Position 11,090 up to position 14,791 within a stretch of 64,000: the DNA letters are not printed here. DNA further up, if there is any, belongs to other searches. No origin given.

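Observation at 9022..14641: Stand-alone AddB-like Fe-S nuclease translationally coupled to recG, with no AddA/UvrD-type helicase partner in 64 kb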

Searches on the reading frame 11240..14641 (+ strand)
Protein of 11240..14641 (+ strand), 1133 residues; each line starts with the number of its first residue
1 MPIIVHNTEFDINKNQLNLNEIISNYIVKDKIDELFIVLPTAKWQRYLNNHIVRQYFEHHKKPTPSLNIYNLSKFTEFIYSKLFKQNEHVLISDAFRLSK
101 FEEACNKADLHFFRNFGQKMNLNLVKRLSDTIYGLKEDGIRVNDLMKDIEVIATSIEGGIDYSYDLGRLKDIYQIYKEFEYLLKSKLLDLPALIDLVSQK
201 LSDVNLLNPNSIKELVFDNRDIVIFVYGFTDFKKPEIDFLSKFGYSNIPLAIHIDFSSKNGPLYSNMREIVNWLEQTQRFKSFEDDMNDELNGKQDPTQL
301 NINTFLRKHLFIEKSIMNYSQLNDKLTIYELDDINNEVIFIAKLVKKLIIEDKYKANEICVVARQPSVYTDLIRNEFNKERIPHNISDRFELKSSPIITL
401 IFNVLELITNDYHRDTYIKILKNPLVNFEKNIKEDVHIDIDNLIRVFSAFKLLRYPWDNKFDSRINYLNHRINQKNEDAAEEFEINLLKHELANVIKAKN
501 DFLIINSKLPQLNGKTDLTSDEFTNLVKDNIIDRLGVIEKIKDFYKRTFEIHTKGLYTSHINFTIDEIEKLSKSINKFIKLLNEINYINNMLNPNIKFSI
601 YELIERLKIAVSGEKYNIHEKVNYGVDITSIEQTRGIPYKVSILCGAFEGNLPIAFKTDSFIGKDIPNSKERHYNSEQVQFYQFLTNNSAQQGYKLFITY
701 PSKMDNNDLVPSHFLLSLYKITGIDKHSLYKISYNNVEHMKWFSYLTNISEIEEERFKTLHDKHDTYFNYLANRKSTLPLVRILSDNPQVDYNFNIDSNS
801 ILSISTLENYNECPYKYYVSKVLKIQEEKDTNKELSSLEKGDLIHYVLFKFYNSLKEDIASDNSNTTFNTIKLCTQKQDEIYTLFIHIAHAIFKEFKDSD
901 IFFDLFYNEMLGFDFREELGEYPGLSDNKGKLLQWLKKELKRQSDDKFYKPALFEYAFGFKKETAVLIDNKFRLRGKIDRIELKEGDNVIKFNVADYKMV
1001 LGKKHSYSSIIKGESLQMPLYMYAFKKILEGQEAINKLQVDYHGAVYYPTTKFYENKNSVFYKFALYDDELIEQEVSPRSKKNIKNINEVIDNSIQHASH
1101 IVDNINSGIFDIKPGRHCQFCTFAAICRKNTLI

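Call 5: search_protein_families(library=pfam, proteins=[window:11240-14641:+], max_evalue=0.01)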
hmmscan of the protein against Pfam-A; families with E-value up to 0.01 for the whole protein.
window:11240-14641:+ (1133 aa): 2 families
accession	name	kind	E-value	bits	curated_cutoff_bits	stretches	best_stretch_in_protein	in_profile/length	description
PF12705.13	PDDEXK_1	-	2.6e-29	103.3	22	1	802-1128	2-247/247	PD-(D/E)XK nuclease superfamily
PF13361.12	UvrD_C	-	1.7e-12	47.9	25.6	1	312-659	28-320/350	UvrD-like helicase C-terminal domain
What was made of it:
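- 11240..13609 (+): Codons 1 to about 790: inactive SF1-helicase-like region of AddB, with no Walker A. Pfam UvrD_C at 312-659 (call 5).
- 13637..14638 (+): Codons 800-1133: RecB-family PD-(D/E)XK nuclease domain with four Fe-S cysteines (C813, C1118, C1121, C1127). Pfam PDDEXK_1 E 2.6e-29 (call 5).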

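Call 9: find_homologous_proteins(query=window:11240-14638:+)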
Query window:11240-14638:+ (1133 aa): 26 proteins with E <= 0.001 among 8000 candidates.
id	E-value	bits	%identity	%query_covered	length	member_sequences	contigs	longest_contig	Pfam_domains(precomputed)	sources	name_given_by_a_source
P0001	0.0e+0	2529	100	100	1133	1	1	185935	PF12705.14,PF13361.13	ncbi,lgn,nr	ncbi:MAG TPA: exodeoxyribonuclease V subunit gamma [Candidatus Kapabacteria bacterium]|nr:exodeoxyri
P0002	0.0e+0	1366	57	100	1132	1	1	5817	PF12705.14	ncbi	-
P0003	0.0e+0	1314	56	100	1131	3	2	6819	PF12705.14,PF13361.13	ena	-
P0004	0.0e+0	1235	53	100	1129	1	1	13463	PF12705.14,PF13361.13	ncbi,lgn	-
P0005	4.4e-283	961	43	99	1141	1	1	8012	PF21445.4,PF12705.14,PF13361.13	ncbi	-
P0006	8.8e-166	572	34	100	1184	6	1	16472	PF12705.14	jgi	jgi:ATP-dependent helicase/nuclease subunit B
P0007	2.7e-155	537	33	98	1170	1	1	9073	PF12705.14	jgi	-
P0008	9.0e-152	526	32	100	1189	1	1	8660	PF21445.4,PF12705.14,PF13361.13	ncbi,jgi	ncbi:MAG: PD-(D/E)XK nuclease family protein [Bacteroidota bacterium]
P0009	5.9e-151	523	31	100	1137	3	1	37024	PF21445.4,PF12705.14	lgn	-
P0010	9.1e-148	513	33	100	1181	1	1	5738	PF12705.14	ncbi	-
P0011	9.4e-146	506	32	100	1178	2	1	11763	PF12705.14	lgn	-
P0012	2.3e-143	498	30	100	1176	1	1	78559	PF21445.4,PF12705.14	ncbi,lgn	-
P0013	2.1e-142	495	31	100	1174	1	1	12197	PF21445.4,PF12705.14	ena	-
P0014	6.0e-141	490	31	98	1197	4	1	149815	PF21445.4,PF12705.14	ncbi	-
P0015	5.3e-138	480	31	97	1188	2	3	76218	PF21445.4,PF12705.14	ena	-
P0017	3.8e-125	438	30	100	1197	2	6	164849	PF12705.14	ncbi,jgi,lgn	jgi:ATP-dependent helicase/DNAse subunit B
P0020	7.8e-55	205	26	98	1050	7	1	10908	PF21445.4,PF12705.14,PF13361.13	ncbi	-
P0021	4.8e-51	192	25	99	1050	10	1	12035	PF21445.4,PF12705.14,PF13361.13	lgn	-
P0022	8.9e-51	191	26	98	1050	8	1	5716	PF21445.4,PF12705.14,PF13361.13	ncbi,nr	ncbi:MAG: exodeoxyribonuclease V subunit gamma [Bacteroidetes bacterium]|nr:exodeoxyribonuclease V s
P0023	5.9e-49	185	26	98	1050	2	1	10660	PF21445.4,PF12705.14,PF13361.13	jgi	jgi:ATP-dependent helicase/nuclease subunit B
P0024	4.0e-5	40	25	10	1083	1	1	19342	PF21445.4,PF12705.14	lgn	-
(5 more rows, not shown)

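Call 10: find_encoding_contigs(protein=P0004, flank=10000, max_places=3)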
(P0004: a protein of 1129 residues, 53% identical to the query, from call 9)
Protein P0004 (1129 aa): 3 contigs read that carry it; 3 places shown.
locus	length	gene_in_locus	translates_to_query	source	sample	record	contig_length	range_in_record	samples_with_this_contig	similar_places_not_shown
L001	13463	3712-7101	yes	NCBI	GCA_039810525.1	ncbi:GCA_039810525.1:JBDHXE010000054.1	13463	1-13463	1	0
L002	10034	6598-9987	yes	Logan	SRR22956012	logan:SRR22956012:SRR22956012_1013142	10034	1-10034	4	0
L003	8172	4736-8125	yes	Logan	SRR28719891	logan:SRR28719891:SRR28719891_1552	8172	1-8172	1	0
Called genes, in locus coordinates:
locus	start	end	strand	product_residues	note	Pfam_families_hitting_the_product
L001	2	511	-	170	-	?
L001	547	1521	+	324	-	PF01075:Glyco_transf_9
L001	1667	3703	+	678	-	PF01336:tRNA_anti-codon (weak), PF00176:SNF2-rel_dom, PF00270:DEAD, PF04851:ResIII, PF00271:Helicase_C, PF19833:RecG_dom3_C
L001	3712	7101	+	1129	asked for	PF13361:UvrD_C, PF12705:PDDEXK_1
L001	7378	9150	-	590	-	PF13429:TPR_15 (faint), PF13431:TPR_17 (faint), PF23914:TPR_CcmH_CycH, PF24575:TPR_Slam (faint), PF00515:TPR_1 (faint), PF14559:TPR_19, PF25062:ARM_TT21_N (weak), PF13414:TPR_11 (weak), +14 more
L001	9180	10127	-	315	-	PF12849:PBP_like_2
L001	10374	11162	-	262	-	PF03544:TonB_C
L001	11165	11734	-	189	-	PF02472:ExbD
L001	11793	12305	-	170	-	PF02472:ExbD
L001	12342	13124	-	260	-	PF01618:MotA_ExbB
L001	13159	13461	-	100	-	?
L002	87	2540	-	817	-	PF13620:CarboxypepD_reg (weak), PF13715:CarbopepD_reg_2 (weak), PF07715:Plug, PF00593:TonB_dep_Rec_b-barrel, PF14905:OMP_b-brl_3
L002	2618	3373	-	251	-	PF00535:Glycos_transf_2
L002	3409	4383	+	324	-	PF01075:Glyco_transf_9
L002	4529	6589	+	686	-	PF17191:RecG_wedge, PF01336:tRNA_anti-codon, PF00176:SNF2-rel_dom, PF04851:ResIII, PF00270:DEAD, PF00271:Helicase_C, PF19833:RecG_dom3_C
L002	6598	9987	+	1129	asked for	PF13361:UvrD_C, PF12705:PDDEXK_1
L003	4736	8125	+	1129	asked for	PF13361:UvrD_C, PF12705:PDDEXK_1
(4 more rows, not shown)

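Call 11: find_encoding_contigs(protein=P0014, flank=10000, max_places=3)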
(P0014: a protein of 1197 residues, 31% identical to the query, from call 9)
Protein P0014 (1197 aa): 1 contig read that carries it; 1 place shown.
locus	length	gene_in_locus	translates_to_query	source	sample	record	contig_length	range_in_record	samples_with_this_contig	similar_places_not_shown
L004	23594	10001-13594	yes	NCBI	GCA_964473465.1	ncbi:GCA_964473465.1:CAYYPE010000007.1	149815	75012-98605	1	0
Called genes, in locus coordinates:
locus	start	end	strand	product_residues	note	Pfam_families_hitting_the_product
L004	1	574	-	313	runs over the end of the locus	PF00226:DnaJ, PF01556:DnaJ_C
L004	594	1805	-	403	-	PF00365:PFK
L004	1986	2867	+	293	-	PF01177:Asp_Glu_race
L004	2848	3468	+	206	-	PF01330:RuvA_N, PF00633:HHH (faint), PF14520:HHH_5, PF21176:RecR_HhH (weak), PF07499:RuvA_C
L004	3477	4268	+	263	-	PF00977:His_biosynth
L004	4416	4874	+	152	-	-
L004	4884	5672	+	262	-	-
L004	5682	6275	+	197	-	PF03803:Scramblase, PF04525:LOR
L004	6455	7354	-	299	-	PF00491:Arginase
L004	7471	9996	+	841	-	PF20437:LonC_helical, PF13654:AAA_32, PF20436:LonB_AAA-LID, PF05362:Lon_C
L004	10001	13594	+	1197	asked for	PF21445:ADDB_N (weak), PF12705:PDDEXK_1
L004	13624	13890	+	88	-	PF05899:Cupin_3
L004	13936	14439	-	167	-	-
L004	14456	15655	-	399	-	-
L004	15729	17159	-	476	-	PF05787:PhoX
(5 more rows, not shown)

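Call 12: find_encoding_contigs(protein=P0017, flank=10000, max_places=3)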
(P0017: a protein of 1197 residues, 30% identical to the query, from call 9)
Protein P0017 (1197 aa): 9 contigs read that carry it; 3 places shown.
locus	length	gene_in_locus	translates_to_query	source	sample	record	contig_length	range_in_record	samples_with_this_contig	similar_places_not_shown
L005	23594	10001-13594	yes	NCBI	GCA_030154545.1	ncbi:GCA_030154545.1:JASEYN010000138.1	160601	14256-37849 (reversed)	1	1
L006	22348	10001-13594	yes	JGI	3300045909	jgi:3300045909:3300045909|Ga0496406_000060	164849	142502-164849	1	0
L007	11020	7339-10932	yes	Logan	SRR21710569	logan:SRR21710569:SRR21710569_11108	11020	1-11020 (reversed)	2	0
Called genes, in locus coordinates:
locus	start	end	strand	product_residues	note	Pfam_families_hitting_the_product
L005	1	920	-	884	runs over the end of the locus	-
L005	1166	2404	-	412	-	-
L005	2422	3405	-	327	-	-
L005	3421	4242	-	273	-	-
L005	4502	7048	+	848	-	PF13426:PAS_9 (faint), PF02518:HATPase_c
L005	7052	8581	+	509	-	PF00072:Response_reg, PF20720:nSTAND3 (faint), PF00158:Sigma54_activat, PF00493:MCM (faint), PF00004:AAA (weak), PF01078:Mg_chelatase, PF07728:AAA_5, PF25601:AAA_lid_14, +1 more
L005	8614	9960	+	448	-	PF14415:DUF4424 (faint), PF13308:YARHG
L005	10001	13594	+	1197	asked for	PF12705:PDDEXK_1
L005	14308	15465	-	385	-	PF00226:DnaJ, PF01556:DnaJ_C, PF27659:CHP02642 (faint), PF00684:DnaJ_CXXCXGXG, PF15777:Anti-TRAP (faint)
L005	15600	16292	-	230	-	PF01025:GrpE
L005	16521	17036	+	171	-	-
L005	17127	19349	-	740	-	PF14262:Cthe_2159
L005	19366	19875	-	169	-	PF18962:Por_Secre_tail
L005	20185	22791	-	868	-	PF00703:Glyco_hydro_2, PF02836:Glyco_hydro_2_C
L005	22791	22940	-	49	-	-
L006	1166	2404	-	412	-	-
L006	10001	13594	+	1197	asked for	PF12705:PDDEXK_1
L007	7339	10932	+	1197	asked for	PF12705:PDDEXK_1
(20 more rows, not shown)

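Call 14: find_encoding_contigs(protein=P0005, flank=10000, max_places=2)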
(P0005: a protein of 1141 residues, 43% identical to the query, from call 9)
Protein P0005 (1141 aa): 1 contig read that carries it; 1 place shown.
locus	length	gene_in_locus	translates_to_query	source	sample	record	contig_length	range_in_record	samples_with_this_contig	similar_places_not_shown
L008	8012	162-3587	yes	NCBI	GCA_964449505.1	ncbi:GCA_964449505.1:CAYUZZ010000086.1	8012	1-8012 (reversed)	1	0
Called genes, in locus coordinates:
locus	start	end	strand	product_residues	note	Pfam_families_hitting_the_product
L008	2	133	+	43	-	?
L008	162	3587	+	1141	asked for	PF21445:ADDB_N (weak), PF13361:UvrD_C, PF12705:PDDEXK_1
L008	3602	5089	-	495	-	PF01743:PolyA_pol, PF12627:PolyA_pol_RNAbd, PF01966:HD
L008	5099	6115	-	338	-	PF02779:Transket_pyr, PF02780:Transketolase_C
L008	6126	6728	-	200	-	-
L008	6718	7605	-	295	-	PF13292:DXP_synthase_N, PF00456:Transketolase_N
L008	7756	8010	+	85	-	?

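Call 15: find_encoding_contigs(protein=P0021, flank=10000, max_places=2)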
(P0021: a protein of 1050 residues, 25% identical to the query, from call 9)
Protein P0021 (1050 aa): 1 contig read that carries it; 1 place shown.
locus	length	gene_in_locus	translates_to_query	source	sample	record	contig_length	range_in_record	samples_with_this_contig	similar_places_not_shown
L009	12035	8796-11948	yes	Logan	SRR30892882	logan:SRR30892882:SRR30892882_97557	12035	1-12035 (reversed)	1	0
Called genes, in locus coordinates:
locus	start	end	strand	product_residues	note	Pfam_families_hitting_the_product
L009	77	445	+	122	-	PF03840:SecG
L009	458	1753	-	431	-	PF02113:Peptidase_S13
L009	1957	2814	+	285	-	PF18306:LDcluster4, PF03641:Lysine_decarbox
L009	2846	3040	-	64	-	PF01165:Ribosomal_S21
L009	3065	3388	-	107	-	-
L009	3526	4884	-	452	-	PF08281:Sigma70_r4_2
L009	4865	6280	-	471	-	PF00246:Peptidase_M14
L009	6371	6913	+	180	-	PF00578:AhpC-TSA, PF08534:Redoxin, PF13905:Thioredoxin_8 (weak)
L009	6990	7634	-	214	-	-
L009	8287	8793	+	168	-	PF01928:CYTH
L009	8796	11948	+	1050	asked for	PF21445:ADDB_N, PF13361:UvrD_C, PF12705:PDDEXK_1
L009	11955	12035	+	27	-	?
